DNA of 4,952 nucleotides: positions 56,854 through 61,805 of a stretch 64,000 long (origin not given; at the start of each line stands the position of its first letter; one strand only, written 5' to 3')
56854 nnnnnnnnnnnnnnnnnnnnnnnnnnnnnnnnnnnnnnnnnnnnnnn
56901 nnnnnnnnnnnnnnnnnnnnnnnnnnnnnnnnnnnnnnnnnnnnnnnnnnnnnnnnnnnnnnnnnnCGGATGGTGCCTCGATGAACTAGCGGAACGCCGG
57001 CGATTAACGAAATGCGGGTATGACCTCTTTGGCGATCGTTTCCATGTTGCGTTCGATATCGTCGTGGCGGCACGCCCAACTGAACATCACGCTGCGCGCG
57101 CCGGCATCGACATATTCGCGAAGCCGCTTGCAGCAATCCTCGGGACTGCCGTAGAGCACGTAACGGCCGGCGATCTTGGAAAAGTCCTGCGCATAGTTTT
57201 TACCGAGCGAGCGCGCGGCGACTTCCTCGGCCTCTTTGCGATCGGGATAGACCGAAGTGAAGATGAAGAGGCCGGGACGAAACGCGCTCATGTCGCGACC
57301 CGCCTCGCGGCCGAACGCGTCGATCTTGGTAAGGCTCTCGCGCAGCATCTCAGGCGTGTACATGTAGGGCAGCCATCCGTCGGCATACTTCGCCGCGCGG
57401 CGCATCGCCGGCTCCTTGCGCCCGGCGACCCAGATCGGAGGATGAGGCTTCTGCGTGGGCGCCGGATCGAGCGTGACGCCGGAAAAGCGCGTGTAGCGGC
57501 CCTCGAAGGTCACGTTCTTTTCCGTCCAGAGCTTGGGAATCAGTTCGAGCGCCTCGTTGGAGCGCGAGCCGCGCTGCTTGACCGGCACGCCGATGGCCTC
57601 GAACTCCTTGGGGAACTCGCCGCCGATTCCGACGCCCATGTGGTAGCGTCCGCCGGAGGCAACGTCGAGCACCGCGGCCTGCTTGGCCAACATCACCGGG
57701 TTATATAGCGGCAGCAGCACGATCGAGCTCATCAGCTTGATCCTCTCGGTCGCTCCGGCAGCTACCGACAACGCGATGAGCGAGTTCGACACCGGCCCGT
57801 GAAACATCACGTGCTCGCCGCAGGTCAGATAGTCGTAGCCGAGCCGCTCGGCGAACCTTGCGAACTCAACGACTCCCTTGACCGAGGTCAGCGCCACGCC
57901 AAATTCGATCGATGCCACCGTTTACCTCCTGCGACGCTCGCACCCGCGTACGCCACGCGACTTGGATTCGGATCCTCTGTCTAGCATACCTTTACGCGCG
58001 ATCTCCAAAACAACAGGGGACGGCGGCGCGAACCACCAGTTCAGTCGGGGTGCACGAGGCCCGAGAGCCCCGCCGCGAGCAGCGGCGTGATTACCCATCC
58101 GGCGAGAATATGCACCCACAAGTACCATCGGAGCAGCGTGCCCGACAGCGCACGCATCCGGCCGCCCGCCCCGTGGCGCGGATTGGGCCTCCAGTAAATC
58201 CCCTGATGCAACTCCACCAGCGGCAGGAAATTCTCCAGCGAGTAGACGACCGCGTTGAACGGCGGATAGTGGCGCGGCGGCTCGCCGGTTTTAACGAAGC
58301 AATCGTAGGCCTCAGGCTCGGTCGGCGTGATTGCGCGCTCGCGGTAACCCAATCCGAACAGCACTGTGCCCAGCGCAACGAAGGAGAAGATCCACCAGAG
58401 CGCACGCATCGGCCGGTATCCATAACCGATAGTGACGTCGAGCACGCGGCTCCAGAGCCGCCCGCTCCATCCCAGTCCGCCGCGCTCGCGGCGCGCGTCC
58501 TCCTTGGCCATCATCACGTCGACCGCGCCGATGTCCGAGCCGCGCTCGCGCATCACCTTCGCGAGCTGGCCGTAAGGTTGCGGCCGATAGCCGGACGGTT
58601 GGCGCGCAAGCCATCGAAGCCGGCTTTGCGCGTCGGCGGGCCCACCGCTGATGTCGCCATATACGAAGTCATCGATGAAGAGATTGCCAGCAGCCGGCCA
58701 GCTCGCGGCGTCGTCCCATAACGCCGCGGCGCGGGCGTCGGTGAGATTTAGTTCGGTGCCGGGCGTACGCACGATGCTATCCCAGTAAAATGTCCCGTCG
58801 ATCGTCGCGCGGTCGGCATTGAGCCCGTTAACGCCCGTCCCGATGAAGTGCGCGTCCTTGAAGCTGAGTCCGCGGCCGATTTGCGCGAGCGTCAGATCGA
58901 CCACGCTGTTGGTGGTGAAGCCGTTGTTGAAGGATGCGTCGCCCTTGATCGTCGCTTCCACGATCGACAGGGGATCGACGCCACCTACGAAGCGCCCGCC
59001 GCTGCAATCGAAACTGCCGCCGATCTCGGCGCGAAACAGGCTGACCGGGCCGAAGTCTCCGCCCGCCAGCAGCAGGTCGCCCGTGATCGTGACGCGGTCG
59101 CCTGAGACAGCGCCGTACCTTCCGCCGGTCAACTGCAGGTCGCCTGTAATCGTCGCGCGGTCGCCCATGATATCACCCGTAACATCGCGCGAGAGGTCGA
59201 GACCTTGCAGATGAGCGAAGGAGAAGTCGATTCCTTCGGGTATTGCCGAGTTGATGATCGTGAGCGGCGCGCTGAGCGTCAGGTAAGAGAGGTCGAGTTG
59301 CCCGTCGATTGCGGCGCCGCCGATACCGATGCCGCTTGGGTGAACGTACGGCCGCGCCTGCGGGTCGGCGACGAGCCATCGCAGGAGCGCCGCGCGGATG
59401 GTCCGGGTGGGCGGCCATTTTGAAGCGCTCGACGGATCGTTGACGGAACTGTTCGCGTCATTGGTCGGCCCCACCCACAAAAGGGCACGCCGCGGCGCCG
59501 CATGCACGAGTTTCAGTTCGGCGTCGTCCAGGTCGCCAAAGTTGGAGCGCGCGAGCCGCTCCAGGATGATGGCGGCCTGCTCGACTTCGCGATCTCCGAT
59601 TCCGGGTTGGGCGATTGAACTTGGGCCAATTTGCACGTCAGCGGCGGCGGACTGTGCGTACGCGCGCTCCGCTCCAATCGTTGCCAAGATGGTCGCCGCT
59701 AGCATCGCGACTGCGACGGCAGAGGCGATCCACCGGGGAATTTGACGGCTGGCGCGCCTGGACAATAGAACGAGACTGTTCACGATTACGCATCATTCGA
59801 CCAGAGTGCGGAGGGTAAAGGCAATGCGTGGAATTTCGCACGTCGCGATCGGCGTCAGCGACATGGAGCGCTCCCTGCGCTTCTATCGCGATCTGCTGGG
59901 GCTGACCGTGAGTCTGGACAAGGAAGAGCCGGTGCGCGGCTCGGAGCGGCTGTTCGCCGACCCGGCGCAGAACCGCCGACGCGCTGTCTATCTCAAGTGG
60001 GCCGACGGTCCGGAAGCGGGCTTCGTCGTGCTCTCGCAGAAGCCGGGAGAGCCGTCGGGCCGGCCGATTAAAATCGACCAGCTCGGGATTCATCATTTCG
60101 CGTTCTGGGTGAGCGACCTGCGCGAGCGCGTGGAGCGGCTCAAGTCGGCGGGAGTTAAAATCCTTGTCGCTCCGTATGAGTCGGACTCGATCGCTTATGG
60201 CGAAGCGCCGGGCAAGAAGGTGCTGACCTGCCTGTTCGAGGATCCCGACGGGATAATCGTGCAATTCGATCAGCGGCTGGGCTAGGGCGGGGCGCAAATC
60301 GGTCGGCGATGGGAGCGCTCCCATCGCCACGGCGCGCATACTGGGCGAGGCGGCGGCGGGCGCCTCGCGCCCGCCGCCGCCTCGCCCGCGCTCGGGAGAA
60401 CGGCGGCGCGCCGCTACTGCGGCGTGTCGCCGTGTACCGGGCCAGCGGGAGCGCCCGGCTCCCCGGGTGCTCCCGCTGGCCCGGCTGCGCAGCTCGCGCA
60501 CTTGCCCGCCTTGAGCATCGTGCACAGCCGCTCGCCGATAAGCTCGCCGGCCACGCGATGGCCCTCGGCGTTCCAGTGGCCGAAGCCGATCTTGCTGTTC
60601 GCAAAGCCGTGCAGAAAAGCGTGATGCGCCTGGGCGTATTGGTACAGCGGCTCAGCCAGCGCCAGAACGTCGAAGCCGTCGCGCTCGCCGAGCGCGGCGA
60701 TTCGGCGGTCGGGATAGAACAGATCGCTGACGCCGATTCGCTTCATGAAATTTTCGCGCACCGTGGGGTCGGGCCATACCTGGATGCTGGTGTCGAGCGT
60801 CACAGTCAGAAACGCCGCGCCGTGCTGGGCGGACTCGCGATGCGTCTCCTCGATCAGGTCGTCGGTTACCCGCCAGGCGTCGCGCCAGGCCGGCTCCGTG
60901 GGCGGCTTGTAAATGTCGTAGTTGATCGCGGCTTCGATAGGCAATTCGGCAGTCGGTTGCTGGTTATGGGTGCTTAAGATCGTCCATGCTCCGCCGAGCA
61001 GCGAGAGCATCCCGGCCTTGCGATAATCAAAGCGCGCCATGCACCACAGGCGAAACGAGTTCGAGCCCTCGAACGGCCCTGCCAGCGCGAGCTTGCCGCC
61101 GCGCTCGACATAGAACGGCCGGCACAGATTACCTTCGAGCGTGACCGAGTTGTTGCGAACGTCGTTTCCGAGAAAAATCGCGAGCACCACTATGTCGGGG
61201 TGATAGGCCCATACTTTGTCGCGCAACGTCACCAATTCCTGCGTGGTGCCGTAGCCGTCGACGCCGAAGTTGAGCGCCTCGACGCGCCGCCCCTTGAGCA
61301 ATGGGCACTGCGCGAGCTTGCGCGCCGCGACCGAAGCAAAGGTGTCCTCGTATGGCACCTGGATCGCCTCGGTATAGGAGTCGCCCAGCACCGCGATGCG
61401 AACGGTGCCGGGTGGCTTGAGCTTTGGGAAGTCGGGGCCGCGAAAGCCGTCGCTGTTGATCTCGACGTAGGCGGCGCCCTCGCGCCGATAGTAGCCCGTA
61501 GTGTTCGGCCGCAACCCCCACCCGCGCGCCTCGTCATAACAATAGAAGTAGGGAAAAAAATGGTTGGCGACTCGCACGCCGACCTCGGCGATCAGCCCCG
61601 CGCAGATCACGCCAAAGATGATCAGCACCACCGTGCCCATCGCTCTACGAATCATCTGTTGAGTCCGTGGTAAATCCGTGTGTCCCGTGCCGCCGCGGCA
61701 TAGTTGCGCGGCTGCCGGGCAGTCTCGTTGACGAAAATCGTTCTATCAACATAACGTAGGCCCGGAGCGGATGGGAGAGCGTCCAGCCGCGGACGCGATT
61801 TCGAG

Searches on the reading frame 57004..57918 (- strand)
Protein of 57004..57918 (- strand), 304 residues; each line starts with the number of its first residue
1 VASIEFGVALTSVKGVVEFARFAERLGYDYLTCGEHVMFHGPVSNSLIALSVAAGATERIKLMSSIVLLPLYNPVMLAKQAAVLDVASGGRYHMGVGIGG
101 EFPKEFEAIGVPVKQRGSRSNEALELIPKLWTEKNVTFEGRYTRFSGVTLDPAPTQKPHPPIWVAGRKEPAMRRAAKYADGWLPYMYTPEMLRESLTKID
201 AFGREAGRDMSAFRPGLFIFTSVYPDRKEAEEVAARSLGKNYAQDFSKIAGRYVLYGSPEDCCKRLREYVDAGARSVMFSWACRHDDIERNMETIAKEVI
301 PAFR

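Call 44: search_protein_families(library=pfam, proteins=[window:57004-57918:-], max_evalue=0.001)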
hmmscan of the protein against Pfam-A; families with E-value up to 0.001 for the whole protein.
window:57004-57918:- (304 aa): 1 family
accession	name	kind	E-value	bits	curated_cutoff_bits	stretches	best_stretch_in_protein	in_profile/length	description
PF00296.26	Bac_luciferase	-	1.1e-61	209.3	27.9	1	12-275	21-313/314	Luciferase-like monooxygenase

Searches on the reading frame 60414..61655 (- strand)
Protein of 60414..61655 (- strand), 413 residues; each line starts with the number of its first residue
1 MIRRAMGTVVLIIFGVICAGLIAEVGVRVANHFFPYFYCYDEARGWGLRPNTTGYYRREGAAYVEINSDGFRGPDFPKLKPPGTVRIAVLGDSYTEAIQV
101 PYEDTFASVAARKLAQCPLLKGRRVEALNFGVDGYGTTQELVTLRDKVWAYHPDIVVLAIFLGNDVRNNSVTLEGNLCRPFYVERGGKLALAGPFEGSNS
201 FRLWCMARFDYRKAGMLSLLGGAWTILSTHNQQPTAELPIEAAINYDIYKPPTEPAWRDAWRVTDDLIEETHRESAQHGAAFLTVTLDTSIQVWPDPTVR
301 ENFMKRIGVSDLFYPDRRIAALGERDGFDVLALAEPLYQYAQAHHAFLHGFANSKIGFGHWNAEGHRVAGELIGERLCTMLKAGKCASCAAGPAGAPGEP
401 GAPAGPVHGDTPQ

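Call 44: search_protein_families(library=pfam, proteins=[window:60414-61655:-], max_evalue=0.001)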
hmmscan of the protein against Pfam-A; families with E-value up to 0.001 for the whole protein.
window:60414-61655:- (413 aa): 1 family
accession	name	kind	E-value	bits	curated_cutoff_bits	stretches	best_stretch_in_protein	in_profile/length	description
PF13472.12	Lipase_GDSL_2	-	0.0001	23.3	32.9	0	89-160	1-70/178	GDSL-like Lipase/Acylhydrolase family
